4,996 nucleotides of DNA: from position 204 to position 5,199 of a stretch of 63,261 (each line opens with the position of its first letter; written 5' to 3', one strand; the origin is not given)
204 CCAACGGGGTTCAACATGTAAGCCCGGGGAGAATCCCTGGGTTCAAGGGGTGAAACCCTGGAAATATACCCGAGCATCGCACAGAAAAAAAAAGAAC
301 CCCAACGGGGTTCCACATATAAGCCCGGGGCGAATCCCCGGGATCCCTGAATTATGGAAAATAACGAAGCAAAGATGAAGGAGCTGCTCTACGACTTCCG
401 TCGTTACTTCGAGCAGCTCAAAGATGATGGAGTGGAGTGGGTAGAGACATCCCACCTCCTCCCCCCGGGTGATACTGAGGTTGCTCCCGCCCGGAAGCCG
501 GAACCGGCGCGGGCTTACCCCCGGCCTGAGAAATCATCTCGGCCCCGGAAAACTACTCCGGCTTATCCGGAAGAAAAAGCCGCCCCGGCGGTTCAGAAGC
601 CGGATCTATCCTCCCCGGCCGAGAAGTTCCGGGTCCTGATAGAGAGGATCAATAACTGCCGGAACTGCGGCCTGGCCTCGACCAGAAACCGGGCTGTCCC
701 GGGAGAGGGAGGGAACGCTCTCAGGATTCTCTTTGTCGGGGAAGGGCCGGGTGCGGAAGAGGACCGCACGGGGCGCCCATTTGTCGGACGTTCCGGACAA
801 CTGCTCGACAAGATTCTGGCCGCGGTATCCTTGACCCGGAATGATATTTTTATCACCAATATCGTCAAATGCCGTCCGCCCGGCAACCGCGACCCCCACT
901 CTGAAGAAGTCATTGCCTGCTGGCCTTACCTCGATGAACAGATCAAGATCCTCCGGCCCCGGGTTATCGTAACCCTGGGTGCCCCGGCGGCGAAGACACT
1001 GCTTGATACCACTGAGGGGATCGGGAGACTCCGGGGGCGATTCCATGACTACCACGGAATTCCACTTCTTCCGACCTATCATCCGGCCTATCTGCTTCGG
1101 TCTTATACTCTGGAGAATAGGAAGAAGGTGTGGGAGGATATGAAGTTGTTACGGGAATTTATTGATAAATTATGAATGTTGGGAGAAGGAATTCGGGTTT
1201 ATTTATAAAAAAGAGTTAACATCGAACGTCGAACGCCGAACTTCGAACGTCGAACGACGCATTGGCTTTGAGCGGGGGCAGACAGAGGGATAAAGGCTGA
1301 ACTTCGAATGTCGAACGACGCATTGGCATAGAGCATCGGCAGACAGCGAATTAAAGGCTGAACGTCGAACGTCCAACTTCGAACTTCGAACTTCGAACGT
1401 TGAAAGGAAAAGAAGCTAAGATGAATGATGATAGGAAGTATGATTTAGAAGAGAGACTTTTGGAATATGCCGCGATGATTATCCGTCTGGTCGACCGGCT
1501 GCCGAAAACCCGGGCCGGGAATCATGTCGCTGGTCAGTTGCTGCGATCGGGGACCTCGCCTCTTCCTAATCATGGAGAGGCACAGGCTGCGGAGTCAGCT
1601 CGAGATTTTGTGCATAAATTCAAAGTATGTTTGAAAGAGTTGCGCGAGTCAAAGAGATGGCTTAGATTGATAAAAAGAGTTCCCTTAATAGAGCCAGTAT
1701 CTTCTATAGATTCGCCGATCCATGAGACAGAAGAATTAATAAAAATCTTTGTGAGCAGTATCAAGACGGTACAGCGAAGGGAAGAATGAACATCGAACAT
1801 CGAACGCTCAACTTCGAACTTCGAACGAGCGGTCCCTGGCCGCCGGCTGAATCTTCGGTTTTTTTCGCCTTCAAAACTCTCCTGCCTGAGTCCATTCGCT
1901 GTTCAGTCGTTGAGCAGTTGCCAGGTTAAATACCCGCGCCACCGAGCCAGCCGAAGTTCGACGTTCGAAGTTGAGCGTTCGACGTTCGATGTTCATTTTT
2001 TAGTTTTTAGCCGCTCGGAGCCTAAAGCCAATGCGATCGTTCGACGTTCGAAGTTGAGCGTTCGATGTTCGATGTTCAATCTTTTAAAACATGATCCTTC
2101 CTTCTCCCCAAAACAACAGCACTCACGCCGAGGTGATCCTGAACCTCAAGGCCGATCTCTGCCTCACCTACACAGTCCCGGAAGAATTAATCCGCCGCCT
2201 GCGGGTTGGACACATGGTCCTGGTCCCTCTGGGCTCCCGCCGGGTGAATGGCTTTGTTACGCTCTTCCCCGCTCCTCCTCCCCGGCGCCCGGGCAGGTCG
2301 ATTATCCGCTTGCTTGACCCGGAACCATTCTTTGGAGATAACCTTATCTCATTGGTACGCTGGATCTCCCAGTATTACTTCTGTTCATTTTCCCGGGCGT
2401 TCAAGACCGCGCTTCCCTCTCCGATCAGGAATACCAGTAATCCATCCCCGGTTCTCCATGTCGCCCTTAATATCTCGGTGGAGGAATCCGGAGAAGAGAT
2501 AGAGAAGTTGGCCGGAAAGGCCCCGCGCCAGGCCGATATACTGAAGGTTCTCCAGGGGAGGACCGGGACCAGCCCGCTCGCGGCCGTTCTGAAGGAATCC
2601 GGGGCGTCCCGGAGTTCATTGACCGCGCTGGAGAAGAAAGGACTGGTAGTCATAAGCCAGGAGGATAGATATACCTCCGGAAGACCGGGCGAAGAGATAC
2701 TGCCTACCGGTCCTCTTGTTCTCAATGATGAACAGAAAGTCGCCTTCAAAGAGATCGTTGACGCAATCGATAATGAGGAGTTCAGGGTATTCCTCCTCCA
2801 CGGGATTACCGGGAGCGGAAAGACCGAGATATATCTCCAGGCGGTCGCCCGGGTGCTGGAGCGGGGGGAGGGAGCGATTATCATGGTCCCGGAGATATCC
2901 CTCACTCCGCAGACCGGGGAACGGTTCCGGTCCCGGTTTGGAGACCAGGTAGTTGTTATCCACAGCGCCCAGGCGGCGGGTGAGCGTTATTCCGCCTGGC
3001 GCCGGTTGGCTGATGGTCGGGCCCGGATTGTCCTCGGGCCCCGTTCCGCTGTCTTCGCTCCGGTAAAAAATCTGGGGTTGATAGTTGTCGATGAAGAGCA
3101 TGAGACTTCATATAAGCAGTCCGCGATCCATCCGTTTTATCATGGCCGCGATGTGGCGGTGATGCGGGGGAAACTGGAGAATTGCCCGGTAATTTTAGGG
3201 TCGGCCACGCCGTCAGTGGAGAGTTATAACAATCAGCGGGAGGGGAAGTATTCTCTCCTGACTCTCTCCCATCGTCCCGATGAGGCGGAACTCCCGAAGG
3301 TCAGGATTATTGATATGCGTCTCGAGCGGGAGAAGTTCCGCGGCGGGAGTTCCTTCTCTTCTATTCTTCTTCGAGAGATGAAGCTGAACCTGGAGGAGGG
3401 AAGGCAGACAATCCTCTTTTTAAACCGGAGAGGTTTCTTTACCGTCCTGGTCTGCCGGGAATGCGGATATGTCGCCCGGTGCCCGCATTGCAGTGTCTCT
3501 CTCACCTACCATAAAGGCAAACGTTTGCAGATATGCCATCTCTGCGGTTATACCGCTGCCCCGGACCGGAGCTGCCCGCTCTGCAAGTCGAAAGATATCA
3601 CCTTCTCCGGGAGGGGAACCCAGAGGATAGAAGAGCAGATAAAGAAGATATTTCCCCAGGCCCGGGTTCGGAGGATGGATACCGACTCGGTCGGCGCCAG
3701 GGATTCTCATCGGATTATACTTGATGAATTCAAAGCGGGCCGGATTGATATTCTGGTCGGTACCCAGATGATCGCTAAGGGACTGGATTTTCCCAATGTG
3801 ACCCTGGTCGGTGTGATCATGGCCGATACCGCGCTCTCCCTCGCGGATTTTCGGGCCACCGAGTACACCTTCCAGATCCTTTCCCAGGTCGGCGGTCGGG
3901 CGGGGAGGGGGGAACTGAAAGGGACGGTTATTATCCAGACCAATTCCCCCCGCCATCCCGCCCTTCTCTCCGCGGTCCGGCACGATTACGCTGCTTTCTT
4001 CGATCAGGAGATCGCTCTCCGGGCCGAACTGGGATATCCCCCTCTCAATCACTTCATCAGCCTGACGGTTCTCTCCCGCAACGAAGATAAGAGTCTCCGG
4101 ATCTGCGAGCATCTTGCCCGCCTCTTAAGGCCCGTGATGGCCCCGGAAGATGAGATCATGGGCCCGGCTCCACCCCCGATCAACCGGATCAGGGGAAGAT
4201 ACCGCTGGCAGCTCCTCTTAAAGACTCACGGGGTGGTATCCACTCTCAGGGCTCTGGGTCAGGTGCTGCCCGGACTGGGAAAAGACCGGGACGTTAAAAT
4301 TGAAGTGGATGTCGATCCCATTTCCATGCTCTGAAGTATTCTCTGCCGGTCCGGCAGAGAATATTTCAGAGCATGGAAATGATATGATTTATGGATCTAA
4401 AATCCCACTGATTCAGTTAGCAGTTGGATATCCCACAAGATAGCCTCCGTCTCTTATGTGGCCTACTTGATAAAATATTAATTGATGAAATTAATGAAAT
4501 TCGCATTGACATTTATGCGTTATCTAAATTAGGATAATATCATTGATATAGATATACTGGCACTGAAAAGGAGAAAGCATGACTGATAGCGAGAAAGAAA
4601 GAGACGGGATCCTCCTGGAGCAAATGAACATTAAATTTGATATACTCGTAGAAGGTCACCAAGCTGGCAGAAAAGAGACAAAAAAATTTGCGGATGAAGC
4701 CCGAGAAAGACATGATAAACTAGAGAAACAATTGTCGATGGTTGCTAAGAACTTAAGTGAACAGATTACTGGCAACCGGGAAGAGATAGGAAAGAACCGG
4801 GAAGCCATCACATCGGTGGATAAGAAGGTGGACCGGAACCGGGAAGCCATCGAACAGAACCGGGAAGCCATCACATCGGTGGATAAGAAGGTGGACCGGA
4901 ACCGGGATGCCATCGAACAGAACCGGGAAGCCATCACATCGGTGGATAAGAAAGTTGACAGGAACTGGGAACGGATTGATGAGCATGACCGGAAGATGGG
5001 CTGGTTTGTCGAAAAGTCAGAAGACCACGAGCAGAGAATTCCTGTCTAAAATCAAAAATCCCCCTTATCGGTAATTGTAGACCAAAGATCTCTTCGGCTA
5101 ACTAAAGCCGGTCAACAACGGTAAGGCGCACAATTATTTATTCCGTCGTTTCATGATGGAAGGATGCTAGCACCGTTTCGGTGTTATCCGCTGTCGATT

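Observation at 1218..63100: Modular 'word-palindromes' fill almost every intergenic gap (families A-L plus shared modules)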

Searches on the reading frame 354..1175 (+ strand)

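Call 11: search_protein_families(library=ncbifam, proteins=[window:354-1175:+])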
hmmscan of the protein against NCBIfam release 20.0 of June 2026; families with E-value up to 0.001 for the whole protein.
window:354-1175:+ (273 aa): 3 families
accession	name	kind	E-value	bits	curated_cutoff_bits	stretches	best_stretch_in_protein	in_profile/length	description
TIGR00758.1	UDG_fam4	subfamily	3e-61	206.1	125.3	1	102-270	1-171/173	uracil-DNA glycosylase, family 4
NF040953.1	Arch_udg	equivalog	3.1e-59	199.6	250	1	95-266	4-182/184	type-4 uracil-DNA glycosylase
TIGR03914.1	UDG_fam_dom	hypoth_equivalog_domain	1.2e-42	146.2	189.95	1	77-258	30-219/231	UdgX family uracil-DNA binding protein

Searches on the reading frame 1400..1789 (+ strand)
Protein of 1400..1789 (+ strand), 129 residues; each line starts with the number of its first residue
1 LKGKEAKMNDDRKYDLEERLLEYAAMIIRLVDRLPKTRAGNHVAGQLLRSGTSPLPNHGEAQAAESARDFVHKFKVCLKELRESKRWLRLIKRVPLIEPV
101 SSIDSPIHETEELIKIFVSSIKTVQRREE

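Call 11: search_protein_families(library=ncbifam, proteins=[window:1400-1789:+])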
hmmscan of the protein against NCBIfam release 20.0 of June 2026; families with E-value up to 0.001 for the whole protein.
window:1400-1789:+ (129 aa): 2 families
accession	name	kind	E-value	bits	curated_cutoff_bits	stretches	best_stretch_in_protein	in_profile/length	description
TIGR02436.1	TIGR02436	subfamily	5.4e-21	74.9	24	1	18-124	3-108/109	four helix bundle protein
NF008911.0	PRK12275.1-2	subfamily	5.7e-05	23.6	137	1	10-126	3-117/118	hypothetical protein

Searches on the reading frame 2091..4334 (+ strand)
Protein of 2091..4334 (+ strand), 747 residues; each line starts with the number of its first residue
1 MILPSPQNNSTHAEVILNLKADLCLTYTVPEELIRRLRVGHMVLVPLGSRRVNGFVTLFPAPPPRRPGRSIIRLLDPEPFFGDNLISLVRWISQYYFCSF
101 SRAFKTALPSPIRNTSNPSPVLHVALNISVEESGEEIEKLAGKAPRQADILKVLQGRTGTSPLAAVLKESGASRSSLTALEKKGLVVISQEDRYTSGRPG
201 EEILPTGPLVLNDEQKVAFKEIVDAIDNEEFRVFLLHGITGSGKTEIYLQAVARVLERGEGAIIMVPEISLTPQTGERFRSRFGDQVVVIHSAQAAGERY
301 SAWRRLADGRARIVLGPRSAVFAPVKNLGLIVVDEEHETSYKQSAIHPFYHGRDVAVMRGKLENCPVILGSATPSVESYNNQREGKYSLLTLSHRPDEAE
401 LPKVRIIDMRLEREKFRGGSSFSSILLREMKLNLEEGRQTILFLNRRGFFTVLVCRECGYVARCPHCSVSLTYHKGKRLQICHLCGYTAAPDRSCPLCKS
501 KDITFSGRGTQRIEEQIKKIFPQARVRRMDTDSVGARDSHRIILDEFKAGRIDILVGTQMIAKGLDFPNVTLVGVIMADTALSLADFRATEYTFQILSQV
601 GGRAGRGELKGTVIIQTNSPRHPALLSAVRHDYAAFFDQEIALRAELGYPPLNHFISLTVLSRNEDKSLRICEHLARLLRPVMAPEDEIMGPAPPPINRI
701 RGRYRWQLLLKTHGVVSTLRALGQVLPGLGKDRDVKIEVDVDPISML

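Call 11: search_protein_families(library=ncbifam, proteins=[window:2091-4334:+])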
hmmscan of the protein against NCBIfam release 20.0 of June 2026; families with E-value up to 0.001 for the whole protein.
window:2091-4334:+ (747 aa): 30 families (the best 25 are shown)
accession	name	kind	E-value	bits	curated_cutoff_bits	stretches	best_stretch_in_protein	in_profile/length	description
NF004066.1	PRK05580.1-3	equivalog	1.4e-251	837.1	813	2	142-746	185-788/788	primosomal protein N'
NF004067.0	PRK05580.1-4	equivalog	3.7e-200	667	763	1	13-746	6-736/737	primosomal protein N'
TIGR00595.1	priA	equivalog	2e-190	633.7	230.35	1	235-744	1-509/509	replication restart helicase PriA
NF004070.0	PRK05580.2-2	equivalog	5.4e-188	626.5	921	1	7-747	8-729/729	primosomal protein N'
NF004068.0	PRK05580.1-5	equivalog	2.4e-186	621.3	1249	2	138-746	188-794/795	primosomal protein N'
NF004065.0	PRK05580.1-1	equivalog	2.2e-174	581.6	858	1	14-745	5-730/731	primosomal protein N'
NF004071.0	PRK05580.2-3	equivalog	2.8e-156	521.5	1105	1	11-747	16-735/735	primosomal protein N'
NF004072.0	PRK05580.2-4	equivalog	1.7e-136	456.1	1030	1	211-745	122-646/648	primosomal protein N'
NF004069.0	PRK05580.2-1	equivalog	2.4e-131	439.1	767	1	232-746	127-611/612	primosomal protein N'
NF011453.0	PRK14873.1-3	equivalog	1.8e-53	181.7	812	2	247-685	187-605/653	primosome assembly protein PriA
NF011452.0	PRK14873.1-2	equivalog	3.5e-53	180.8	980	1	247-703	214-650/708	primosomal protein N'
NF011455.0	PRK14873.1-5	equivalog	1.2e-40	139.4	969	1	249-662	179-588/675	primosomal protein N'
NF011454.0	PRK14873.1-4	equivalog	2.6e-37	128.5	951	1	241-659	154-563/651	primosomal protein N'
TIGR00643.1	recG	equivalog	3.6e-21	75.5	659.4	2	205-339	230-369/629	ATP-dependent DNA helicase RecG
TIGR00580.2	mfd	equivalog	2.6e-20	72.5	800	2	213-338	436-566/907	transcription-repair coupling factor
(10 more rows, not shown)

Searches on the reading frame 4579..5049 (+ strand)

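Call 11: search_protein_families(library=ncbifam, proteins=[window:4579-5049:+])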
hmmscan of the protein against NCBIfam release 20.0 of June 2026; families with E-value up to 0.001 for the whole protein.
window:4579-5049:+ (156 aa): 3 families
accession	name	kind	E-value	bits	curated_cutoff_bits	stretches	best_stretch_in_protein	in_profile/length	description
TIGR02168.1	SMC_prok_B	equivalog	1.2e-05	23.3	567.35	1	36-147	344-884/1181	chromosome segregation protein SMC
NF002572.0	PRK02224.1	equivalog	0.00013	20.4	1087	1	29-149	296-416/888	DNA double-strand break repair ATPase Rad50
NF045487.1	ASRP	equivalog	0.00014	20.6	300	1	31-140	158-272/593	archaea-specific SMC-related protein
